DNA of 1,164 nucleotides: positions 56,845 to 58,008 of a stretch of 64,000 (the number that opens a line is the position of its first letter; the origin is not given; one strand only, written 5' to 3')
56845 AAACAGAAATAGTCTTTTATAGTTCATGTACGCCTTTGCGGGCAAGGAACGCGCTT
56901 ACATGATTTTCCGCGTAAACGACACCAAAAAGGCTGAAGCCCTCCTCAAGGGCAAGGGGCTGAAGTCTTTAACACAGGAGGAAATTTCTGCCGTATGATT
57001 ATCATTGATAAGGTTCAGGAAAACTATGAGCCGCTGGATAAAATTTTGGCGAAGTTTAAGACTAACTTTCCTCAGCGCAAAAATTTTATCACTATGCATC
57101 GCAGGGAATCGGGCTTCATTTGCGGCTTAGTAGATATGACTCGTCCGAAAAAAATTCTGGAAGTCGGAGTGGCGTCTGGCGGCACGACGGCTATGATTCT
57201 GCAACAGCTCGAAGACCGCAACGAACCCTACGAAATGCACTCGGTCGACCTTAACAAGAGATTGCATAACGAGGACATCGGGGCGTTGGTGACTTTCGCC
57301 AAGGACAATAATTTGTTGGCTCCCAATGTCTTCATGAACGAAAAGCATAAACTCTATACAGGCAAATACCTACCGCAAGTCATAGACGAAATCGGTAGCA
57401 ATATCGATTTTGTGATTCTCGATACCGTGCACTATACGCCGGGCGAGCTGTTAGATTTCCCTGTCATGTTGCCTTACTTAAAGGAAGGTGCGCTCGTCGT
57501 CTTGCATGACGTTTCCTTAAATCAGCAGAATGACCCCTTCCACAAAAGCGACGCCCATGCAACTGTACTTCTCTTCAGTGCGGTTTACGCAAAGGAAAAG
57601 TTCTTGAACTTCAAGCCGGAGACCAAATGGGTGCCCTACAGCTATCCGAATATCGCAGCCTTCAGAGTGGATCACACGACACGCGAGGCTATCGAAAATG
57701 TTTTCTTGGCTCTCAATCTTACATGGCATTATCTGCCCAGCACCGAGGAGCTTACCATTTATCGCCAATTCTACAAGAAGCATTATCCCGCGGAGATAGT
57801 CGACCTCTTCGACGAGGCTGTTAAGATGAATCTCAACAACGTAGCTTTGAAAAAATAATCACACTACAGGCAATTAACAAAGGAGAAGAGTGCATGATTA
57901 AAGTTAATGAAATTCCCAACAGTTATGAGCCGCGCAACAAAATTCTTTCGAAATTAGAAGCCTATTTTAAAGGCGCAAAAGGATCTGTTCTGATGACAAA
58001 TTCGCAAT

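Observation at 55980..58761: Three tandem SAM-methyltransferase paralogs, two interrupted at a conserved poly-C tract: candidate phase-variable genes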

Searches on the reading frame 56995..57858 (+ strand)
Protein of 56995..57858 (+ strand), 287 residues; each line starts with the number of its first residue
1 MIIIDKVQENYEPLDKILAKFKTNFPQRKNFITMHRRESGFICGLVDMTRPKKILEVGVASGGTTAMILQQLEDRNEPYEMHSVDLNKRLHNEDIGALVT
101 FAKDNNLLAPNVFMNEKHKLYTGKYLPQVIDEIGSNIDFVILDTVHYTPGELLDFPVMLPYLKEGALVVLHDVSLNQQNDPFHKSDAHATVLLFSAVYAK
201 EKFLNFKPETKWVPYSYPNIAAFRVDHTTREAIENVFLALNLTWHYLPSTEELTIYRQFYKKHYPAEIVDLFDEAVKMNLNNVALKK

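Call 6: search_protein_families(library=pfam, proteins=[window:56995-57855:+], max_evalue=0.01)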
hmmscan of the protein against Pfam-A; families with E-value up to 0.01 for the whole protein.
seq(287 aa): 2 families
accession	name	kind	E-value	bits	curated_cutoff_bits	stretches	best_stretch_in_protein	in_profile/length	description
PF13578.12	Methyltransf_24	-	9.4e-13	49.4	26.3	1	55-173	1-105/105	Methyltransferase domain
PF04989.18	RMNT_CmcI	-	0.004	17.3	23.2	0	49-181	31-156/206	Rhamnosyl O-methyltransferase/CmcI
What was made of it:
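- Checked: All three paralogs hit Pfam PF13578 Methyltransf_24 (E from 1e-11 to 2e-14, call 6).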

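Call 7: search_protein_families(library=ncbifam, proteins=[window:56995-57855:+], max_evalue=0.01)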
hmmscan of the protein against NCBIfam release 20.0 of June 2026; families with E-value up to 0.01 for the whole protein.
seq(287 aa): 0 families

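Call 9: find_encoding_contigs(protein=window:56995-57858:+, flank=4000, max_places=10)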
Protein window:56995-57858:+ (287 aa): 9 contigs read that carry it; 2 places shown.
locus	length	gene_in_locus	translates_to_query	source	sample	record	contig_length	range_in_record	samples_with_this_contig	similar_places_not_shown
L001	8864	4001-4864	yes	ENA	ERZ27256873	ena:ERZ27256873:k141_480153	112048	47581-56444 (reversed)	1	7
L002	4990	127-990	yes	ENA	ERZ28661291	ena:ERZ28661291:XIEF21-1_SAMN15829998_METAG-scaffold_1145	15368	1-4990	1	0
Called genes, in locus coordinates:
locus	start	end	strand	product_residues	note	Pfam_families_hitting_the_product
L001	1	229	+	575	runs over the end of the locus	PF01855:POR_N, PF12837:Fer4_6 (faint), PF02775:TPP_enzyme_C, PF00037:Fer4 (faint), PF12797:Fer4_2 (faint), PF13237:Fer4_10 (weak), PF14697:Fer4_21 (weak), PF12838:Fer4_7 (weak)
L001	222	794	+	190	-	PF01558:POR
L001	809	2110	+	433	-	PF00501:AMP-binding, PF04443:LuxE (weak), PF14535:AMP-binding_C_2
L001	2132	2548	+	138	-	PF12098:DUF3574 (weak)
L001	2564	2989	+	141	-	PF01842:ACT, PF13291:ACT_4 (faint), PF19571:ACT_8, PF22629:ACT_AHAS_ss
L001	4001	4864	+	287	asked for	PF13578:Methyltransf_24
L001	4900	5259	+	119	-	-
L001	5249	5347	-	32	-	-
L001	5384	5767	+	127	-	-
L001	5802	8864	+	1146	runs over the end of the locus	PF02811:PHP, PF07733:DNA_pol3_alpha, PF17657:DNA_pol3_finger, PF14579:HHH_6, PF12836:HHH_3 (weak)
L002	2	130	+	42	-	?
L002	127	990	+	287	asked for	PF13578:Methyltransf_24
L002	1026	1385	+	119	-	-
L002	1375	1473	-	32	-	-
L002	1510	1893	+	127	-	-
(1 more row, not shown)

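Call 10: find_homologous_proteins(query=window:56995-57855:+, max_evalue=0.00001)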
Query window:56995-57855:+ (287 aa): 337 proteins with E <= 0.00001 among 1204 candidates; the best 120 are listed.
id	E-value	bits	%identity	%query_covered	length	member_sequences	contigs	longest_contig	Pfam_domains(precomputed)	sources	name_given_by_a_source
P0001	1.6e-174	597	91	100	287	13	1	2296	PF13578.13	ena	-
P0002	2.2e-157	541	83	100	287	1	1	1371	PF13578.13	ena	-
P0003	8.2e-154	529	82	100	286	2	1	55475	PF13578.13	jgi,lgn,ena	-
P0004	3.3e-151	521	80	100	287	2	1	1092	PF13578.13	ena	-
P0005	4.2e-150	517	79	100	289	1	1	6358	PF13578.13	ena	-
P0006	9.4e-145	500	77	100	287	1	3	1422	PF13578.13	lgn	-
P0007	9.6e-110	385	63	100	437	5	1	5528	PF07538.17,PF13578.13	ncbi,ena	-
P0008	7.9e-108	378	62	100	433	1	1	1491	PF07538.17,PF13578.13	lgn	-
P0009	2.3e-106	374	62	100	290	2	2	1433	PF13578.13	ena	-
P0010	5.8e-104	366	83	69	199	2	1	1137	PF13578.13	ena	-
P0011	1.9e-103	364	61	100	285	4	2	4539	PF13578.13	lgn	-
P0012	5.5e-101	356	57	100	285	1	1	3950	PF13578.13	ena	-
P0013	6.9e-101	356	60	100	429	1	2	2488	PF07538.17,PF13578.13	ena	-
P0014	4.9e-100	353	64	92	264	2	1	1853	PF13578.13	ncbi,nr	ncbi:MAG: class I SAM-dependent methyltransferase, partial [Selenomonadaceae bacterium]|nr:class I S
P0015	1.3e-99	352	60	100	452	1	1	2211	PF07538.17,PF13578.13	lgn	-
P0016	1.2e-98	348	57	100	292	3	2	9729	PF13578.13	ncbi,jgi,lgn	-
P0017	2.9e-98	347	59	100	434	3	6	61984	PF07538.17,PF13578.13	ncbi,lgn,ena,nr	ncbi:MAG: class I SAM-dependent methyltransferase [Selenomonadaceae bacterium]|nr:class I SAM-depend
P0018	4.3e-98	347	59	100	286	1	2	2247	PF13578.13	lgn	-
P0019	6.3e-98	346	59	100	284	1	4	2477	PF13578.13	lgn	-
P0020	7.8e-97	342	58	100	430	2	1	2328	PF07538.17,PF13578.13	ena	-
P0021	1.5e-95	338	58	100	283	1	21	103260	PF13578.13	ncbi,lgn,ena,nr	ncbi:MAG: class I SAM-dependent methyltransferase [Selenomonadaceae bacterium]|nr:class I SAM-depend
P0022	2.3e-90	321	55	100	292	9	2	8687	PF13578.13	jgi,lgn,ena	-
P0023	1.8e-89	318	56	98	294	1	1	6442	PF13578.13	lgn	-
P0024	4.1e-89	317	55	97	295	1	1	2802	PF13578.13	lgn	-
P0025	1.6e-88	315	54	98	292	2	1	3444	PF13578.13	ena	-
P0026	2.8e-88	314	53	99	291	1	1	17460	PF13578.13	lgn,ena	-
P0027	9.1e-88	313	52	99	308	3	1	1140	PF13578.13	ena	-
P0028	2.2e-87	311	53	100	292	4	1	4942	PF13578.13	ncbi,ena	-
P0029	3.3e-87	311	55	97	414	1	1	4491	PF07538.17,PF13578.13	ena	-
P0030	3.5e-87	311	55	98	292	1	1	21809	PF13578.13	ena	-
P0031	3.7e-87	311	55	98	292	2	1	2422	PF13578.13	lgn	-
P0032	1.3e-86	309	54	99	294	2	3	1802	PF13578.13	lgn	-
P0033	4.2e-86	307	52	98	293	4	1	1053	PF13578.13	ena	-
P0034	1.9e-85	305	52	98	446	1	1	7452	PF13578.13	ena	-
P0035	3.1e-85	304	55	98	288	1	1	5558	PF13578.13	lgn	-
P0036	3.8e-85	304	54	100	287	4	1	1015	PF13578.13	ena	-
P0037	5.8e-85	303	56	98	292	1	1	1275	PF13578.13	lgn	-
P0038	3.1e-84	301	50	99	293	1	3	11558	PF13578.13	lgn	-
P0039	5.5e-84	300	53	99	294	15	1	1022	PF13578.13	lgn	-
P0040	1.0e-83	299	54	98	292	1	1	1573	PF13578.13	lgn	-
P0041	1.8e-83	299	53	100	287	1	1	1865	PF13578.13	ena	-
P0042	1.0e-82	296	53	98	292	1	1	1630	PF13578.13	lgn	-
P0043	1.2e-82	296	53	98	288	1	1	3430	PF13578.13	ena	-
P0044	2.1e-82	295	50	99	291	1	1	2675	PF13578.13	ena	-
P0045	2.6e-82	295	53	98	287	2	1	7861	PF13578.13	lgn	-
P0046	1.8e-81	292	52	98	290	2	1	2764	PF13578.13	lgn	-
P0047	2.6e-81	291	57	89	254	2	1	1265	PF13578.13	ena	-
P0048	2.9e-80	288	51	99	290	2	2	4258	PF13578.13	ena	-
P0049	3.0e-80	288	52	99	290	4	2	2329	PF13578.13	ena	-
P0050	1.6e-79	286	51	99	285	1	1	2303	PF13578.13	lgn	-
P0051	8.5e-79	283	50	99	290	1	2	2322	PF13578.13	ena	-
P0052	1.1e-78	283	51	100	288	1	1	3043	PF13578.13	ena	-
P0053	5.6e-78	281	53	96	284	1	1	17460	PF13578.13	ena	-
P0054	2.5e-77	278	48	100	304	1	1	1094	PF13578.13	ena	-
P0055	3.0e-77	278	52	98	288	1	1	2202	PF13578.13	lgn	-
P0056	3.4e-77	278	50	99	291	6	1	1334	PF13578.13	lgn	-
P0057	5.2e-77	277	51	98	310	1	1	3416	PF13578.13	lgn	-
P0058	4.2e-76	274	50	99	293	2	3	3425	PF13578.13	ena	-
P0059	4.7e-76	274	73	60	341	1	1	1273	PF07538.17,PF13578.13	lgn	-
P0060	6.0e-76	274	52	99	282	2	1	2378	PF13578.13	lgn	-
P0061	1.6e-75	272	54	86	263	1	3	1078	PF13578.13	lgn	-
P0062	1.7e-75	272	48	100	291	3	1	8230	PF13578.13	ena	-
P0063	3.3e-75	271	49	97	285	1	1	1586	PF13578.13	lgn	-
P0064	7.8e-75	270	50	99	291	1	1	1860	PF13578.13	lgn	-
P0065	9.9e-75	270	50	99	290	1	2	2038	PF13578.13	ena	-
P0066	1.1e-74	270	51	99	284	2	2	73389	PF13578.13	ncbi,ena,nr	ncbi:MAG: class I SAM-dependent methyltransferase [Selenomonadaceae bacterium]|nr:class I SAM-depend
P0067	4.2e-74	268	49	100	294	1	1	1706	PF13578.13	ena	-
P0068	5.2e-74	268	48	100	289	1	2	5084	PF13578.13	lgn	-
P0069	1.3e-73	266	49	99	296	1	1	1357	PF13578.13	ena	-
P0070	1.3e-73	266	50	99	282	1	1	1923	PF13578.13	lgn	-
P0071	1.9e-73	266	47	99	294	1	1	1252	PF13578.13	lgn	-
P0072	2.6e-73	265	50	99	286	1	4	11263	PF13578.13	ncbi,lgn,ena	-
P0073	2.6e-73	265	49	99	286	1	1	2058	PF13578.13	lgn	-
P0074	4.0e-73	265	48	100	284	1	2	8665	PF13578.13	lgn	-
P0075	4.4e-73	264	50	99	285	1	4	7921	PF13578.13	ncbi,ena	-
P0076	5.1e-73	264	49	99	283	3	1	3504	PF13578.13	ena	-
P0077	5.6e-73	264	49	99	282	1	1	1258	PF13578.13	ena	-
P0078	1.5e-72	263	51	99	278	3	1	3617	PF13578.13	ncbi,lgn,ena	-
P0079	2.9e-72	262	54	83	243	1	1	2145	PF13578.13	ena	-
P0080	5.8e-72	261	49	100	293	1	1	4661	PF13578.13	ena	-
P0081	7.0e-72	261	49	99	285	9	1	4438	PF13578.13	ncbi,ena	-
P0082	7.2e-72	260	49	100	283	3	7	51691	PF13578.13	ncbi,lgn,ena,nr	ncbi:MAG: class I SAM-dependent methyltransferase [Selenomonadaceae bacterium]|nr:class I SAM-depend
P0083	1.1e-71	260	50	99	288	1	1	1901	PF13578.13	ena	-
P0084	1.7e-71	259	49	99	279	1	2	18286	PF13578.13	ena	-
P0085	2.4e-71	259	49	100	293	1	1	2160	PF13578.13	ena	-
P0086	4.2e-71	258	67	62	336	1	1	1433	PF07538.17,PF13578.13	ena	-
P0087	4.2e-71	258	49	98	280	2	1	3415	PF13578.13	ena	-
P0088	4.3e-71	258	65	66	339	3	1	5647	PF07538.17,PF13578.13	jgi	-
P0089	8.0e-71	257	48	99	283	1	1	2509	PF13578.13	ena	-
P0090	1.6e-70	256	49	98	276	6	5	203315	PF13578.13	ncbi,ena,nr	ncbi:MAG: class I SAM-dependent methyltransferase [Selenomonadaceae bacterium]|nr:class I SAM-depend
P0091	8.1e-70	254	65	63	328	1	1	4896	PF07538.17,PF13578.13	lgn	-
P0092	8.9e-70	254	48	100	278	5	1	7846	PF13578.13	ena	-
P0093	8.9e-70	254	47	100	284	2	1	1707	PF13578.13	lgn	-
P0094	1.2e-69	253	49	98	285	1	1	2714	PF13578.13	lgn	-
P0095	1.5e-69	253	49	100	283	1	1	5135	PF13578.13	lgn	-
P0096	1.8e-69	253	49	98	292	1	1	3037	PF13578.13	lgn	-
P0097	2.4e-69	252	49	100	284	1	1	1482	PF13578.13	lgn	-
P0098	2.4e-69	252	47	100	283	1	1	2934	PF13578.13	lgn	-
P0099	5.0e-69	251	47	99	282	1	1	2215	PF13578.13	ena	-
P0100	5.5e-69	251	48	99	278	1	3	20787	PF13578.13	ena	-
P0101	5.9e-69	251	48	100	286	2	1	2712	PF13578.13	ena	-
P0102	1.2e-68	250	48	99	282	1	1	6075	PF13578.13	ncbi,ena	-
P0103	1.9e-68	249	49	98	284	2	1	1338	PF13578.13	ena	-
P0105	3.5e-68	248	47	99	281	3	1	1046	PF13578.13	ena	-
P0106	5.9e-68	248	48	99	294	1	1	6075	PF13578.13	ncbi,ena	-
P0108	1.9e-67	246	51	97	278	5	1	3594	PF13578.13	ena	-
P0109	1.9e-67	246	47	99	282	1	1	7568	PF13578.13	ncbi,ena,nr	ncbi:MAG: class I SAM-dependent methyltransferase [Selenomonadaceae bacterium]|nr:class I SAM-depend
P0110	1.9e-67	246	49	99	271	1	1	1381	PF13578.13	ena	-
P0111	2.8e-67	245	47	100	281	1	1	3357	PF13578.13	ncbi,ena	-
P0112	2.9e-67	245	48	99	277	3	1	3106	PF13578.13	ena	-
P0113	4.4e-67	245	47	98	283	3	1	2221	PF13578.13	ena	-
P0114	5.0e-67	245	47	99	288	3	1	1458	PF13578.13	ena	-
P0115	8.0e-67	244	49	99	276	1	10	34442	PF13578.13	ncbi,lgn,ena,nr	ncbi:MAG: class I SAM-dependent methyltransferase [Selenomonadaceae bacterium]|nr:class I SAM-depend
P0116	4.4e-66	242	51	97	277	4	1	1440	PF13578.13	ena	-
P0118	1.8e-65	239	48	97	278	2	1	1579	PF13578.13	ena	-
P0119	3.2e-65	239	47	100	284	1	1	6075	PF13578.13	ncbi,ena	-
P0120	3.9e-65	238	60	64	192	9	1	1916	PF13578.13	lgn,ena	-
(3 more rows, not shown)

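Call 14: find_encoding_contigs(protein=P0120, flank=5000, max_places=10)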
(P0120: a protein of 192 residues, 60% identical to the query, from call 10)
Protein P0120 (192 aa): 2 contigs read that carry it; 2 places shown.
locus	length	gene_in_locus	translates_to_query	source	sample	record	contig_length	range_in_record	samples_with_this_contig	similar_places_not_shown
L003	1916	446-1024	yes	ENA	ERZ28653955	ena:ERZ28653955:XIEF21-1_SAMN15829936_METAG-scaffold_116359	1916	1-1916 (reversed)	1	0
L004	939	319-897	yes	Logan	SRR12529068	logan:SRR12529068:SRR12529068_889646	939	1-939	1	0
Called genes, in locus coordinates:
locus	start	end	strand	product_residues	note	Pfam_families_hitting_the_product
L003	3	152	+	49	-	?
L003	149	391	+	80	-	-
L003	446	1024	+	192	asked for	PF13578:Methyltransf_24 (weak)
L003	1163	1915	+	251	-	?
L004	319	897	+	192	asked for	PF13578:Methyltransf_24 (weak)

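Call 26: find_related_loci(query=A1, collection=genome_contigs, flank=3000)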
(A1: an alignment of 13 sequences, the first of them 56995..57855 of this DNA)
Query A1 (287 aa) in genome_contigs; peptide patterns used: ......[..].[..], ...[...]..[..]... (x = any residue, [..] = any of these).
176 stretches matched a pattern; 113 encode a relative of the query (tblastn E <= 1e-3); the best 80 are kept; 80 distinct loci.
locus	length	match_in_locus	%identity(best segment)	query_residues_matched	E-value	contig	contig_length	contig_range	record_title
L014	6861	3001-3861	92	1-287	0e+0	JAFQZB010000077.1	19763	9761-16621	MAG: Selenomonadaceae bacterium isolate RGIG2281 Goat_Duodenum-5__c110086, whole genome shotgun sequence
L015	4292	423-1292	63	1-287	1e-116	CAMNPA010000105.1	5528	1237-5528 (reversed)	MAG: uncultured Selenomonadales bacterium isolate SRR1206671_bin.45_metaWRAP_v1.3_MAG genome assembly, contig: NODE.5143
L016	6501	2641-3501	59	1-287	1e-104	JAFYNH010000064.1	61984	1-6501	MAG: Selenomonadaceae bacterium isolate RGIG7246 Water_buffalos_Cecum-3__c582810, whole genome shotgun sequence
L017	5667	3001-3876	57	1-287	2e-104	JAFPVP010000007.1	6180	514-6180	MAG: Selenomonadaceae bacterium isolate RGIG1515 Goat_Abomasum-3__c22281, whole genome shotgun sequence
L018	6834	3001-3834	51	1-284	5e-83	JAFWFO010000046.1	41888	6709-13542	MAG: Selenomonadaceae bacterium isolate RGIG5694 Sheep_Duodenum.Co__c871177, whole genome shotgun sequence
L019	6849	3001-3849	58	1-287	4e-102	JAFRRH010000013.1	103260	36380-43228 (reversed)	MAG: Selenomonadaceae bacterium isolate RGIG2729 Goat_Omasum-4__c104943, whole genome shotgun sequence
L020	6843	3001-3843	48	1-287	6e-80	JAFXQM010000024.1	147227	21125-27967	MAG: Selenomonadaceae bacterium isolate RGIG6653 Sheep_Rumen-1__c921380, whole genome shotgun sequence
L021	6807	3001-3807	49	1-282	3e-78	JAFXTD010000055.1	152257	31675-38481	MAG: Selenomonadaceae bacterium isolate RGIG6722 Sheep_Rumen-2__c3764, whole genome shotgun sequence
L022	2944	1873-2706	49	1-282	5e-79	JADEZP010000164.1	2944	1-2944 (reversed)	MAG: Quinella sp. 1Q7 NODE_9822_length_2944_cov_13.9099_ID_5074847, whole genome shotgun sequence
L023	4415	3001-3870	48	1-285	9e-78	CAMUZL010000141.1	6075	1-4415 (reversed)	MAG TPA_asm: uncultured Selenomonadales bacterium isolate SRR8387720_bin.10_metaWRAP_v1.3_MAG genome assembly, contig: E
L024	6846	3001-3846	50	1-285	2e-73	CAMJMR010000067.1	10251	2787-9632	MAG: uncultured Selenomonadales bacterium isolate SRR12081294_bin.71_metaWRAP_v1.3_MAG genome assembly, contig: ERZ12289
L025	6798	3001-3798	49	1-279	3e-71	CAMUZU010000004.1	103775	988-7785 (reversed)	MAG TPA_asm: uncultured Selenomonadales bacterium isolate SRR8387719_bin.34_metaWRAP_v1.3_MAG genome assembly, contig: E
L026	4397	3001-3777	49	1-265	8e-71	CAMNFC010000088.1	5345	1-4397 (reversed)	MAG: uncultured Selenomonadales bacterium isolate SRR1206671_bin.135_metaWRAP_v1.3_MAG genome assembly, contig: NODE.543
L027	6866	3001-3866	64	1-287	2e-88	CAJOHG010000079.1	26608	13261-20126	uncultured Selenomonadaceae bacterium isolate Red_deer_4_mag_143 genome assembly, contig: scaffold_15992, whole genome s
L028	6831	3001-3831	45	1-283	5e-67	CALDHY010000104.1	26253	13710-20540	MAG TPA_asm: uncultured Selenomonadales bacterium isolate ERR1278074_bin.57_CONCOCT_v1.1_MAG genome assembly, contig: ER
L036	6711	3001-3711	43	41-287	5e-56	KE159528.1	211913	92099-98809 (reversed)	Lachnospiraceae bacterium A4 genomic scaffold acPFC-supercont1.10, whole genome shotgun sequence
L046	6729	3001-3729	42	34-287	1e-52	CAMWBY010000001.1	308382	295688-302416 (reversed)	MAG TPA_asm: uncultured Lachnospiraceae bacterium isolate SRR13528209_bin.43_metawrap_v1.3_MAG genome assembly, contig:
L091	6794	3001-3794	43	2-279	1e-43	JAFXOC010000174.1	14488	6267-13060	MAG: Selenomonadaceae bacterium isolate RGIG6591 Sheep_Rumen-1__c407801, whole genome shotgun sequence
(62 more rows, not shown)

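Call 30: search_solved_structures(query=A1, max_evalue=1, show_alignments=1)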
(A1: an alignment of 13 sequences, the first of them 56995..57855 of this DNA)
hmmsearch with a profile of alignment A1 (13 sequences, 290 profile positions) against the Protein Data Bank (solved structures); distinct sequences matched with E-value up to 1: 18.
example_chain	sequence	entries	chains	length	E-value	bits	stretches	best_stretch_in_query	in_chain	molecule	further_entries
5zw3_A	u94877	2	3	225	0.0013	21.3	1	7-91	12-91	Putative O-methyltransferase YrrM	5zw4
5mpt_A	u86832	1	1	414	0.024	17.2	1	47-97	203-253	Citrinin polyketide synthase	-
2q8n_A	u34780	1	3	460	0.026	17.1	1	30-110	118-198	Glucose-6-phosphate isomerase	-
4o29_A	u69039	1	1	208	0.091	15.3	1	39-100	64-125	Protein-L-isoaspartate O-methyltransferase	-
2gpy_A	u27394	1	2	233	0.11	15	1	12-111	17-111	O-methyltransferase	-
6d6y_A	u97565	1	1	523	0.14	14.8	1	48-93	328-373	AprA Methyltransferase 2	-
6cca_A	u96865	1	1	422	0.14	14.7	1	53-99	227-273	DisA protein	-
1o54_A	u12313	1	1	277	0.25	13.9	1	21-78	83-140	SAM-dependent O-methyltransferase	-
8uke_A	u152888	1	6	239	0.58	12.7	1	18-65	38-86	Norbelladine 4'-O-methyltransferase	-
3r3h_A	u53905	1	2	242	0.6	12.6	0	20-67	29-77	O-methyltransferase, SAM-dependent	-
8gxn_B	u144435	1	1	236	0.74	12.4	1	31-64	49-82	caffeyl-CoA-O-methyltransferase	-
8gxo_A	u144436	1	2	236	0.74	12.3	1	31-64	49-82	Caffeoyl-CoA O-methyltransferase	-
1sui_A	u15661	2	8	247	0.83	12.2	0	17-64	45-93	Caffeoyl-CoA O-methyltransferase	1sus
8xe2_A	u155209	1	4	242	0.94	12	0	17-64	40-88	norbelladine O-methyltransferase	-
8xdo_A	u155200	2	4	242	0.94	12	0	17-64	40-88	norbelladine O-methyltransferase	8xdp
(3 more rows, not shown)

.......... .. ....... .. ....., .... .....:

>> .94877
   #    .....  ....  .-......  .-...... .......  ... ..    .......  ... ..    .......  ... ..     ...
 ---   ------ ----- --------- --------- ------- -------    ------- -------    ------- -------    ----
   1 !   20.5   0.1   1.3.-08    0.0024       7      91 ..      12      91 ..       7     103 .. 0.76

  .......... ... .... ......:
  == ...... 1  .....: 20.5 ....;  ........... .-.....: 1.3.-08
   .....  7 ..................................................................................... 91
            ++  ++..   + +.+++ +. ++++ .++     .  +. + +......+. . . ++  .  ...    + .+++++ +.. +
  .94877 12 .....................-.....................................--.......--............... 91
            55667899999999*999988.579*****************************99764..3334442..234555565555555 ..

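Call 33: find_encoding_contigs(protein=P0090, flank=8000, max_places=3)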
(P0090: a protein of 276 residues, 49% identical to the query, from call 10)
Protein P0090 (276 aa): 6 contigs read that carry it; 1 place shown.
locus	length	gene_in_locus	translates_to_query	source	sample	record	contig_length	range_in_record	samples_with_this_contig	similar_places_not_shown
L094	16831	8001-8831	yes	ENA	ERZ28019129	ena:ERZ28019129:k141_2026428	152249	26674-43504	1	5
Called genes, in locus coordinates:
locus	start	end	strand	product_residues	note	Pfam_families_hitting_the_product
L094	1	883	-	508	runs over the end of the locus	PF01406:tRNA-synt_1e, PF01921:tRNA-synt_1f (faint), PF09334:tRNA-synt_1g (weak), PF09190:DALR_2, PF23493:CysS_C (weak)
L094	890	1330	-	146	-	PF13470:PIN_3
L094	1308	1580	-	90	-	-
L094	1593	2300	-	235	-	PF02811:PHP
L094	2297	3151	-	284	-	PF00132:Hexapep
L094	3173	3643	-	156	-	PF02542:YgbB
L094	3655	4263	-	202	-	PF12535:Nudix_N, PF00293:NUDIX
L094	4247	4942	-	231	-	PF01128:IspD, PF12804:NTP_transf_3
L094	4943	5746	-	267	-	PF00702:Hydrolase, PF08282:Hydrolase_3, PF05116:S6PP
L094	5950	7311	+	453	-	PF00501:AMP-binding, PF14535:AMP-binding_C_2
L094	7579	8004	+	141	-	PF01842:ACT, PF13291:ACT_4 (faint), PF19571:ACT_8, PF22629:ACT_AHAS_ss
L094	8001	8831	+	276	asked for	PF13578:Methyltransf_24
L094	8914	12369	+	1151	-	PF02811:PHP, PF07733:DNA_pol3_alpha, PF17657:DNA_pol3_finger, PF12836:HHH_3 (faint), PF14579:HHH_6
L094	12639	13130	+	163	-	PF02559:CarD_TRCF_RID, PF21095:CarD_C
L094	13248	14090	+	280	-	PF00288:GHMP_kinases_N, PF08544:GHMP_kinases_C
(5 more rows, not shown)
